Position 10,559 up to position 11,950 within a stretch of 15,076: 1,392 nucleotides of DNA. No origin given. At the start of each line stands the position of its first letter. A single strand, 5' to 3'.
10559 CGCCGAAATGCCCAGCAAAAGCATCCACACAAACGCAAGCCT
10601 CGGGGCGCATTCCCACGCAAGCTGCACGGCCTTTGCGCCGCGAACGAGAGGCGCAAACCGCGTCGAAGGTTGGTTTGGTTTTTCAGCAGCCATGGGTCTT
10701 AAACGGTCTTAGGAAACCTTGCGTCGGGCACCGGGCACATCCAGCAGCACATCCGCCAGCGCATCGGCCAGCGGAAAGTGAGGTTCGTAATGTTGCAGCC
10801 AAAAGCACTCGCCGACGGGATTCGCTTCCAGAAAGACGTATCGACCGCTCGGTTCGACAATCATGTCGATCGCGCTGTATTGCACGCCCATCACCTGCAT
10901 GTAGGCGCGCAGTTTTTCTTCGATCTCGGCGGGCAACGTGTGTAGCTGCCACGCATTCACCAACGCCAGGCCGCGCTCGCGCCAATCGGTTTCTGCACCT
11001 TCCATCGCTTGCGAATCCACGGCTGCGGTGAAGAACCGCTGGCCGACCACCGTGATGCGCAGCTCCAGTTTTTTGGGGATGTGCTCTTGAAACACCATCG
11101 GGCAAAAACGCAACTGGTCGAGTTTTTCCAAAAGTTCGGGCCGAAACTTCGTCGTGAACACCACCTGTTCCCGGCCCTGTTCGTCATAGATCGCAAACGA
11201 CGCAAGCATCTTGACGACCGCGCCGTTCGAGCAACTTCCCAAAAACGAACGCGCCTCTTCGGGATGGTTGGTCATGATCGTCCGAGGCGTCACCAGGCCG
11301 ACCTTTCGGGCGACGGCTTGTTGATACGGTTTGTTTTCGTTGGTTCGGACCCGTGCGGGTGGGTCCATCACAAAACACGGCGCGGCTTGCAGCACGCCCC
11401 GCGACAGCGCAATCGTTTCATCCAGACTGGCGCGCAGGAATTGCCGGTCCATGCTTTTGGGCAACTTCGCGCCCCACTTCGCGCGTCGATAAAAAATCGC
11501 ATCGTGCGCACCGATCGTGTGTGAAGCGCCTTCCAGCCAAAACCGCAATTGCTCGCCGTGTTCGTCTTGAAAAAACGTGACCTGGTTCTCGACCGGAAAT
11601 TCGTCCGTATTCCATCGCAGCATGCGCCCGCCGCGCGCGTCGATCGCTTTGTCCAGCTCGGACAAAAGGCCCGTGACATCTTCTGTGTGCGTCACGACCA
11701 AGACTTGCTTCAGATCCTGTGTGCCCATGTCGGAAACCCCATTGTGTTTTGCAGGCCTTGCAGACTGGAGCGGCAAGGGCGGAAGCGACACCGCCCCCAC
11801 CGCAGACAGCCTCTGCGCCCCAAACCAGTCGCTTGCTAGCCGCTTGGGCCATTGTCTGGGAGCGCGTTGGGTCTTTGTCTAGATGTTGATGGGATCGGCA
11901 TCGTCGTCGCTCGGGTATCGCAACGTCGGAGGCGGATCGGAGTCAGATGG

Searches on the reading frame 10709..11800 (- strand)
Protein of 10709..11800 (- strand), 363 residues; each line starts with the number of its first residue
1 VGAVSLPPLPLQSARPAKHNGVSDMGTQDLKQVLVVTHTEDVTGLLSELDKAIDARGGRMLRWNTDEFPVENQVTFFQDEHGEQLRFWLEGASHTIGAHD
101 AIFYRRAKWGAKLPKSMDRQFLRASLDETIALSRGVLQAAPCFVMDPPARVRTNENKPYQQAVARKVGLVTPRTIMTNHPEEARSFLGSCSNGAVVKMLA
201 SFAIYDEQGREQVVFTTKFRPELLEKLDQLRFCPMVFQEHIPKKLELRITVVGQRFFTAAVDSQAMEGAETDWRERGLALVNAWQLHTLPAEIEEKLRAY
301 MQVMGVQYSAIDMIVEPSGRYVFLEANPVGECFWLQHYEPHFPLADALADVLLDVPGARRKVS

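Call 7: search_protein_families(library=pfam, proteins=[window:10709-11800:-], max_evalue=0.01)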
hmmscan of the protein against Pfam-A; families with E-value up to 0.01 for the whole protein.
window:10709-11800:- (363 aa): 1 family
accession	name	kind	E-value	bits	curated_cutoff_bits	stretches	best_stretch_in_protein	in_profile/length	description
PF21068.3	ATPgraspMvdD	-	7.7e-22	78.1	27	1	32-151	1-120/121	MvdD pre-ATP grasp domain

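Call 8: search_protein_families(library=ncbifam, proteins=[window:10709-11800:-], max_evalue=0.01)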
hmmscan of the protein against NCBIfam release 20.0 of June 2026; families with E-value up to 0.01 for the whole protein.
window:10709-11800:- (363 aa): 8 families
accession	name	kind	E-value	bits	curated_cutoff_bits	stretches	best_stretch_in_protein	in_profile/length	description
TIGR04184.1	ATPgraspMvdD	equivalog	5.8e-111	370.7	475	1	33-354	1-321/321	MvdD family ATP-grasp ribosomal peptide maturase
TIGR04185.1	ATPgraspMvdC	equivalog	8.8e-71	238.6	425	1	33-353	1-317/318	MvdC family ATP-grasp ribosomal peptide maturase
TIGR04187.1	GRASP_SAV_5884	subfamily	8.1e-59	199.3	350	1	33-352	2-311/312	ATP-grasp ribosomal peptide maturase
TIGR04192.1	GRASP_w_spasm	equivalog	1.7e-24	86.7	230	1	152-331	122-298/318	grasp-with-spasm system ATP-grasp peptide maturase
TIGR00768.1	rimK_fam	subfamily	2e-08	33.9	143.4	1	125-330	57-255/276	RimK family alpha-L-glutamate ligase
NF040720.1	MptN_Meth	equivalog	0.00013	21.2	350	1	142-327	87-266/291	tetrahydromethanopterin:alpha-L-glutamate ligase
TIGR02144.1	LysX_arch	equivalog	0.0021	17.2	275.6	1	227-331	157-255/281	lysine biosynthesis protein LysX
TIGR03103.1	trio_acet_GNAT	equivalog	0.0059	15.2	569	0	155-263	296-398/547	N-acetylglutaminylglutamine synthetase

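Call 14: find_homologous_proteins(query=window:10709-11728:-, max_evalue=1e-10)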
Query window:10709-11728:- (339 aa): 514 proteins with E <= 1e-10 among 5973 candidates; the best 120 are listed.
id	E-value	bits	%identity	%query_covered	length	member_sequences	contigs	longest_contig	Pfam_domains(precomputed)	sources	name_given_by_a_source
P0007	3.1e-225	764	99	100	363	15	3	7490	PF21068.4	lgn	-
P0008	1.8e-132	459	58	92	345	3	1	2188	PF21068.4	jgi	-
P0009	3.8e-132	458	61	98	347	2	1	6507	PF21068.4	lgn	-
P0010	1.0e-130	454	60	98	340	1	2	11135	PF21068.4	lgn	-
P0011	1.0e-129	450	59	100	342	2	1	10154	PF21068.4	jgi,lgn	-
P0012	3.5e-129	449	59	98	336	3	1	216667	PF21068.4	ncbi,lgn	ncbi:MAG: MvdD family ATP-grasp ribosomal peptide maturase [Polyangia bacterium]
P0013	1.8e-128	446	58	99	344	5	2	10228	PF21068.4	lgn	-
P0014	3.1e-128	446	58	99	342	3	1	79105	PF21068.4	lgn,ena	-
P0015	4.1e-128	445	57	99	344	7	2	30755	PF21068.4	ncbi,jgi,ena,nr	ncbi:MAG TPA: MvdD family ATP-grasp ribosomal peptide maturase [Pseudomonadota bacterium]|nr:MvdD fa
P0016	9.1e-128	444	58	99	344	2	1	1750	PF21068.4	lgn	-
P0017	1.7e-127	443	59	97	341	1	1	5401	PF21068.4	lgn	-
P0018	2.5e-127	443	59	98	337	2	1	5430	PF21068.4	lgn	-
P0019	3.8e-127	442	58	100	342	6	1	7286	PF21068.4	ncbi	-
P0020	2.5e-126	439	58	98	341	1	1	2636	PF21068.4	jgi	jgi:hypothetical protein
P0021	2.5e-126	439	58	98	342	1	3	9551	PF21068.4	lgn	-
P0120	2.7e-113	396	56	98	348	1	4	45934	PF21068.4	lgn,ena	-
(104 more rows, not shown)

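Call 16: find_related_loci(query=A1, collection=genome_contigs, flank=6000)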
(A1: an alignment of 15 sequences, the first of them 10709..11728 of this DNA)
Query A1 (339 aa) in genome_contigs; peptide patterns used: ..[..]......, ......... (x = any residue, [..] = any of these).
106 stretches matched a pattern; 78 encode a relative of the query (tblastn E <= 1e-3); 78 distinct loci.
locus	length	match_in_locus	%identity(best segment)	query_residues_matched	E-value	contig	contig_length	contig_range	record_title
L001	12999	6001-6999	59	7-339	2e-135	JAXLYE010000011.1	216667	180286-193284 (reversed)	MAG: Polyangia bacterium isolate STL-MYX5 C1.81.fa-11, whole genome shotgun sequence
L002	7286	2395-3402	58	1-334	4e-133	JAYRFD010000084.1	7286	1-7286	MAG: Polyangia bacterium isolate SH_SHASGE3bin.23 k141_103343, whole genome shotgun sequence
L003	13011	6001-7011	56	3-339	9e-131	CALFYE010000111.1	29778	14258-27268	MAG TPA_asm: uncultured Myxococcales bacterium isolate SRR6231182_bin.43_CONCOCT_v1.1_MAG genome assembly, contig: ERZ65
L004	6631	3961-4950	59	7-336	1e-130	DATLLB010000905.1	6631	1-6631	MAG TPA_asm: Enhygromyxa sp. isolate SMAG_U13737 k141_2198620, whole genome shotgun sequence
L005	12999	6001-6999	56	7-339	3e-129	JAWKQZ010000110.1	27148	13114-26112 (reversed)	MAG: Nannocystaceae bacterium isolate BC1.173 BC1.173.fa-110, whole genome shotgun sequence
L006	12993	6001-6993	57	8-338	3e-127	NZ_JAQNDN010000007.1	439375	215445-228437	Nannocystis radixulma strain NCELM 000012Farrow, whole genome shotgun sequence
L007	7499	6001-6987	57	7-336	3e-127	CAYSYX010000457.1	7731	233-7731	MAG TPA_asm: uncultured Polyangium sp. isolate SRP257259_co1_164 genome assembly, contig: NODE_15496_length_7731_cov_3.3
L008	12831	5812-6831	58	1-338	2e-127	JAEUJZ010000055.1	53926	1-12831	MAG: Myxococcales bacterium isolate new MAG-82 k141_1874673, whole genome shotgun sequence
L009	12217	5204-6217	57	1-336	2e-126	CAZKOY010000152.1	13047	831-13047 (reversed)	MAG TPA_asm: uncultured Myxococcales bacterium isolate SRP189682_co2_316 genome assembly, contig: NODE_8284_length_13047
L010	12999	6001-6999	57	4-336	5e-126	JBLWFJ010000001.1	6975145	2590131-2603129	Nannocystaceae bacterium ST9 contig_1_pilon, whole genome shotgun sequence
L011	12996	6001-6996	57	7-338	1e-124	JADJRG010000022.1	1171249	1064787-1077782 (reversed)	MAG: Nannocystis sp. isolate Fred_18-Q3-R57-64_MAXAC.384 tig00350881-10-11703410, whole genome shotgun sequence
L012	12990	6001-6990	56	7-336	2e-122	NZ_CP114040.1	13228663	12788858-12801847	Nannocystis punicea strain FL3 chromosome, complete genome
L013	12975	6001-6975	57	8-332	1e-121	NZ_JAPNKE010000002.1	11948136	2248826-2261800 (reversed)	Nannocystis pusilla strain Na p29 contig_2, whole genome shotgun sequence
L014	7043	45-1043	55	7-337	1e-120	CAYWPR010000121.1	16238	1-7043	MAG TPA_asm: uncultured Myxococcales bacterium isolate SRP189682_co2_70 genome assembly, contig: NODE_5754_length_16238_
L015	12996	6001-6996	55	2-334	2e-120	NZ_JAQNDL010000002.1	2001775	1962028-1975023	Nannocystis bainbridge strain BB15-2 000002Farrow, whole genome shotgun sequence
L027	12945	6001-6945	44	9-328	1e-83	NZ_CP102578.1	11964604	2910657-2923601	Archangium gephyra strain SDU49 chromosome, complete genome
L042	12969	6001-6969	41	8-335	9e-67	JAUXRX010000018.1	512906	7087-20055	MAG: Archangium sp. isolate C12_metabat.bin.17_sub C12_k141_472422, whole genome shotgun sequence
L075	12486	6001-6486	29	125-304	6e-10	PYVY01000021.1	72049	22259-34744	Alteromonas indica strain IO390401 scaffold21, whole genome shotgun sequence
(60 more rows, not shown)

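Call 29: search_solved_structures(query=window:10709-11728:-, show_alignments=1)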
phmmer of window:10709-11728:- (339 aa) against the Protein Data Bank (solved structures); distinct sequences matched with E-value up to 0.001: 6.
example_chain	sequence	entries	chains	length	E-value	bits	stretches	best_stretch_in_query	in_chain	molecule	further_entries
5ig9_A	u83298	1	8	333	8.9e-82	278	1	9-334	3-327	ATP grasp ligase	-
7mgv_A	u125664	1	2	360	8.5e-61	209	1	6-332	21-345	CdnC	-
5ig8_A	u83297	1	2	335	1.4e-51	178.7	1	7-329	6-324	ATP grasp ligase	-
7m4s_A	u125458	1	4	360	1.5e-46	162.2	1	8-329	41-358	AMdnB protein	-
9bou_A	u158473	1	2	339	2.3e-17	66.3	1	9-335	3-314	MvdD-like pre-ATP grasp domain-containing protein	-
7drm_A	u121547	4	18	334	1.7e-07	33.8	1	23-304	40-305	ATP-grasp domain-containing protein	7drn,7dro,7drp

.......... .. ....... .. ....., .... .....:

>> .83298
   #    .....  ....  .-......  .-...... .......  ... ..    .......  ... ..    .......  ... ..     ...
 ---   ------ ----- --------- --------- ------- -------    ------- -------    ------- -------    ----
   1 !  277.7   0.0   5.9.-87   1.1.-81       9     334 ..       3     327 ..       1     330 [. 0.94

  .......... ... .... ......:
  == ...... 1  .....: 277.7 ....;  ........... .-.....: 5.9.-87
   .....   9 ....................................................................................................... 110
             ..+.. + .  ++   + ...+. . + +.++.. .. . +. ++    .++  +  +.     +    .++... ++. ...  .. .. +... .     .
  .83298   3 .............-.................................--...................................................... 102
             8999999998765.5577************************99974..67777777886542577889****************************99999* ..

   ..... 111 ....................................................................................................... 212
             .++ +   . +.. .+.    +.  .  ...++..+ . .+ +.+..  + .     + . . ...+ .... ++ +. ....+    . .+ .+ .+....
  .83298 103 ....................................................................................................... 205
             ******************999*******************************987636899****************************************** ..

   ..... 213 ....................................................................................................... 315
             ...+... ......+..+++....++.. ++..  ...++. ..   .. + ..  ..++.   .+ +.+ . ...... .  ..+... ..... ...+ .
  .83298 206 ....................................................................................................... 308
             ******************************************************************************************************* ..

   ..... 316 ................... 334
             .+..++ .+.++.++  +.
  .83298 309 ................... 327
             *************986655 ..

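Call 31: search_protein_families(library=ncbifam, proteins=[L001:4995-5990:+, L027:4977-5972:+, L042:5995-6987:+, L012:4986-5966:+], max_evalue=1e-10)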
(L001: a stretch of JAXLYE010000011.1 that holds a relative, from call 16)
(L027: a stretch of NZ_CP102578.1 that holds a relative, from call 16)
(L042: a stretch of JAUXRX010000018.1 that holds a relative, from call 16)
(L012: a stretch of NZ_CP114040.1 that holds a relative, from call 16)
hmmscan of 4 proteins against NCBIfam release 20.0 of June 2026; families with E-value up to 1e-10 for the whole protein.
L001:4995-5990:+ (332 aa): 4 families
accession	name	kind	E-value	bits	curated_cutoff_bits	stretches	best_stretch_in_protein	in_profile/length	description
TIGR04185.1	ATPgraspMvdC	equivalog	4.5e-102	341.4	425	1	19-325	1-318/318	MvdC family ATP-grasp ribosomal peptide maturase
TIGR04184.1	ATPgraspMvdD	equivalog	4.6e-62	210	475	1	19-324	1-320/321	MvdD family ATP-grasp ribosomal peptide maturase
TIGR04187.1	GRASP_SAV_5884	subfamily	9.2e-62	209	350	1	19-323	2-311/312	ATP-grasp ribosomal peptide maturase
TIGR04192.1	GRASP_w_spasm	equivalog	4.7e-21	75.4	230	1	132-308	122-303/318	grasp-with-spasm system ATP-grasp peptide maturase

L027:4977-5972:+ (332 aa): 5 families
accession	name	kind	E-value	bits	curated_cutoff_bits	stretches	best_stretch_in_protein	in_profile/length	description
TIGR04185.1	ATPgraspMvdC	equivalog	5.2e-123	410.2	425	1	9-326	1-317/318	MvdC family ATP-grasp ribosomal peptide maturase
TIGR04184.1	ATPgraspMvdD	equivalog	6.8e-79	265.3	475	1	9-325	1-319/321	MvdD family ATP-grasp ribosomal peptide maturase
TIGR04187.1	GRASP_SAV_5884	subfamily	3.6e-74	249.8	350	1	9-325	2-311/312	ATP-grasp ribosomal peptide maturase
TIGR04192.1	GRASP_w_spasm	equivalog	5.6e-24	85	230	1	10-311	2-304/318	grasp-with-spasm system ATP-grasp peptide maturase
TIGR00768.1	rimK_fam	subfamily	1.9e-15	57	143.4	1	113-323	67-274/276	RimK family alpha-L-glutamate ligase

L042:5995-6987:+ (331 aa): 4 families
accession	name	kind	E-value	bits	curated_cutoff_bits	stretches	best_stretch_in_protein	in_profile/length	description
TIGR04184.1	ATPgraspMvdD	equivalog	2.4e-120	401.5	475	1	4-320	1-320/321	MvdD family ATP-grasp ribosomal peptide maturase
TIGR04185.1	ATPgraspMvdC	equivalog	2.7e-77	260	425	1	4-320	1-317/318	MvdC family ATP-grasp ribosomal peptide maturase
TIGR04187.1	GRASP_SAV_5884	subfamily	1e-63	215.4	350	1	4-320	2-312/312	ATP-grasp ribosomal peptide maturase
TIGR04192.1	GRASP_w_spasm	equivalog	8.7e-23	81.1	230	1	6-304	3-303/318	grasp-with-spasm system ATP-grasp peptide maturase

L012:4986-5966:+ (327 aa): 4 families
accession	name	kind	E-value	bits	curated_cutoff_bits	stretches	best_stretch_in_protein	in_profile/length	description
TIGR04185.1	ATPgraspMvdC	equivalog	1.6e-99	333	425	1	19-324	1-317/318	MvdC family ATP-grasp ribosomal peptide maturase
TIGR04184.1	ATPgraspMvdD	equivalog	6.7e-66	222.6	475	1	19-324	1-320/321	MvdD family ATP-grasp ribosomal peptide maturase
TIGR04187.1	GRASP_SAV_5884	subfamily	1.1e-62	212.1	350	1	19-323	2-311/312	ATP-grasp ribosomal peptide maturase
TIGR04192.1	GRASP_w_spasm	equivalog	2.4e-16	59.9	230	1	141-308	131-303/318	grasp-with-spasm system ATP-grasp peptide maturase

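Call 36: find_encoding_contigs(protein=P0009, flank=4000, max_places=2)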
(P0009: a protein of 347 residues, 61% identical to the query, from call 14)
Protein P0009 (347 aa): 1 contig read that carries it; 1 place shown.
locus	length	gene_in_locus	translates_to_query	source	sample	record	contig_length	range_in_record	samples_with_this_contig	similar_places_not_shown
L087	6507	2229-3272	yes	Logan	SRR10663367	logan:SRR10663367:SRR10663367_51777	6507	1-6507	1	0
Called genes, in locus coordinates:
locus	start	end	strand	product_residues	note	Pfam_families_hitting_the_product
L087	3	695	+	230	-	?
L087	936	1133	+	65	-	-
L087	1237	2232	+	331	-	PF21068:ATPgraspMvdD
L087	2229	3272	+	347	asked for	PF21068:ATPgraspMvdD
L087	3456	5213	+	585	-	PF00005:ABC_tran, PF02463:SMC_N (faint), PF13304:AAA_21 (faint)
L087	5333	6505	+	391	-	?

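Call 37: find_encoding_contigs(protein=P0010, flank=4000, max_places=2)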
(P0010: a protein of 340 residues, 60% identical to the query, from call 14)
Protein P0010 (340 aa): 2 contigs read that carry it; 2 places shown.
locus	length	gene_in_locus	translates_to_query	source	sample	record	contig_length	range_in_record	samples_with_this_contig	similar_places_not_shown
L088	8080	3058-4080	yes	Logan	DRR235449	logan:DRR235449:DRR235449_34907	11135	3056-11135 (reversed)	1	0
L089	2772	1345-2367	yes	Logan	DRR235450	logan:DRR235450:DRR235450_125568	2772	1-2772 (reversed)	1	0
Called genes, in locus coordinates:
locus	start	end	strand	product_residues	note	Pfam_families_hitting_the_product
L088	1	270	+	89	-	?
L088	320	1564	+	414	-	-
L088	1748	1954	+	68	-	-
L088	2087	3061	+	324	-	PF21068:ATPgraspMvdD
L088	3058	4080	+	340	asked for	PF21068:ATPgraspMvdD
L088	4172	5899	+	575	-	PF00005:ABC_tran, PF13304:AAA_21 (faint)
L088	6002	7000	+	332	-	-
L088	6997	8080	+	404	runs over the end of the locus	PF00069:Pkinase, PF03109:ABC1 (faint), PF07714:PK_Tyr_Ser-Thr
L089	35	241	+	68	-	-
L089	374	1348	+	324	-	PF21068:ATPgraspMvdD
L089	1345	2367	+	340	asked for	PF21068:ATPgraspMvdD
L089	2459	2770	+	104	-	?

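Call 38: find_encoding_contigs(protein=P0011, flank=4000, max_places=2)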
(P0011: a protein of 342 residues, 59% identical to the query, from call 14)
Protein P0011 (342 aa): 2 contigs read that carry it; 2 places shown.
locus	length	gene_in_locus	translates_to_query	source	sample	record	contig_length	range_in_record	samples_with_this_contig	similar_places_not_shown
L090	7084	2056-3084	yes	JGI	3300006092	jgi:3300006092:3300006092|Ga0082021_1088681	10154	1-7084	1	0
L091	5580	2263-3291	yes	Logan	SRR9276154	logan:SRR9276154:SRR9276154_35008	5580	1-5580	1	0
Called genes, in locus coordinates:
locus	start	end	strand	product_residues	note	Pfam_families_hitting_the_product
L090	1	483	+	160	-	?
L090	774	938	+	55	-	-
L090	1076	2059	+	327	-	-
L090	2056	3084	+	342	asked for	PF21068:ATPgraspMvdD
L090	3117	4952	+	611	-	PF00664:ABC_membrane (weak), PF00005:ABC_tran, PF02463:SMC_N (weak), PF13304:AAA_21 (faint)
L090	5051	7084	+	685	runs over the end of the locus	PF00270:DEAD, PF00271:Helicase_C, PF16124:RecQ_Zn_bind, PF09382:RQC, PF00570:HRDC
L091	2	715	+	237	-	?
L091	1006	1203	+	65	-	-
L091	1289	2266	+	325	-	PF21068:ATPgraspMvdD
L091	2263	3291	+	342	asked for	PF21068:ATPgraspMvdD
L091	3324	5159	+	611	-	PF00664:ABC_membrane (weak), PF00005:ABC_tran, PF02463:SMC_N (weak), PF13304:AAA_21 (faint)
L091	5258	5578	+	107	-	?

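Call 41: find_encoding_contigs(protein=P0120, flank=4000, max_places=2)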
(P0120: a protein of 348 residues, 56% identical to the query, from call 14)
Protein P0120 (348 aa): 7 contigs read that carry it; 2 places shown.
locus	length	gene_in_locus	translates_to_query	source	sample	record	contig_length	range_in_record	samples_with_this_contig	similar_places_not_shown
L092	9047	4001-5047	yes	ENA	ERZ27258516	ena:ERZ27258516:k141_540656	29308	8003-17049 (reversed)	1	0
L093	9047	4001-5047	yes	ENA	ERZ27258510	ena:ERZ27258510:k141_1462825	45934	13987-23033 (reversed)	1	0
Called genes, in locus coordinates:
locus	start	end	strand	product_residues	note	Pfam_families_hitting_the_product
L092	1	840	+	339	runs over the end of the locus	PF01207:Dus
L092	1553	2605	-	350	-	PF02254:TrkA_N, PF02080:TrkA_C (weak)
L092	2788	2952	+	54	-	-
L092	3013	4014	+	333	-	PF21068:ATPgraspMvdD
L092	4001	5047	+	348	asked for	PF21068:ATPgraspMvdD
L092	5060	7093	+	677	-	PF00005:ABC_tran, PF13304:AAA_21 (faint)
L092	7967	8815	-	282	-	-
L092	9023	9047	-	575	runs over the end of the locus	PF07669:Eco57I, PF12950:TaqI_C (weak)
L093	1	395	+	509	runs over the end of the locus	PF00916:Sulfate_transp, PF16983:MFS_MOT1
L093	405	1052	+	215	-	PF00484:Pro_CA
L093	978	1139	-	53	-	-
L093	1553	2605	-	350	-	PF02254:TrkA_N, PF02080:TrkA_C (weak)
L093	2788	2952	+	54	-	-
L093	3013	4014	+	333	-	PF21068:ATPgraspMvdD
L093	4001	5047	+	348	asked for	PF21068:ATPgraspMvdD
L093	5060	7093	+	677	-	PF00005:ABC_tran, PF13304:AAA_21 (faint)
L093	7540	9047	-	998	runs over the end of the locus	PF00069:Pkinase (faint)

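Call 62: search_protein_families(library=pfam, proteins=[L093:5060-7093:+, L042:4915-5991:+], max_evalue=0.001)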
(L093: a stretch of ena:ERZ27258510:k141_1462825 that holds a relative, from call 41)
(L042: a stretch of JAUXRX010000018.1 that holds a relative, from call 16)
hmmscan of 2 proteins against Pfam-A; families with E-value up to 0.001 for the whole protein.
L093:5060-7093:+ (677 aa): 3 families
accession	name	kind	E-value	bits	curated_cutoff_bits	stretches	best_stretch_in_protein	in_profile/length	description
PF00005.33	ABC_tran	-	9e-31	107.7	25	1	373-528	1-137/137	ABC transporter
PF13304.12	AAA_21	-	2.8e-07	31.4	27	0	508-556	247-298/304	AAA domain, putative AbiEii toxin, Type IV TA system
PF02463.25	SMC_N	-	0.00039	20.4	40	0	488-570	135-211/220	RecF/RecN/SMC N terminal domain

L042:4915-5991:+ (359 aa): 2 families
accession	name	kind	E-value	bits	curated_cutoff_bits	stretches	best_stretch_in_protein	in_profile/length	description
PF12559.13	Inhibitor_I10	-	1.9e-23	82.9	21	0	143-155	13-25/63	Serine endopeptidase inhibitors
PF08375.16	Rpn3_C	-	5.6e-07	30.3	30.2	0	321-331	27-37/66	Proteasome regulatory subunit C-terminal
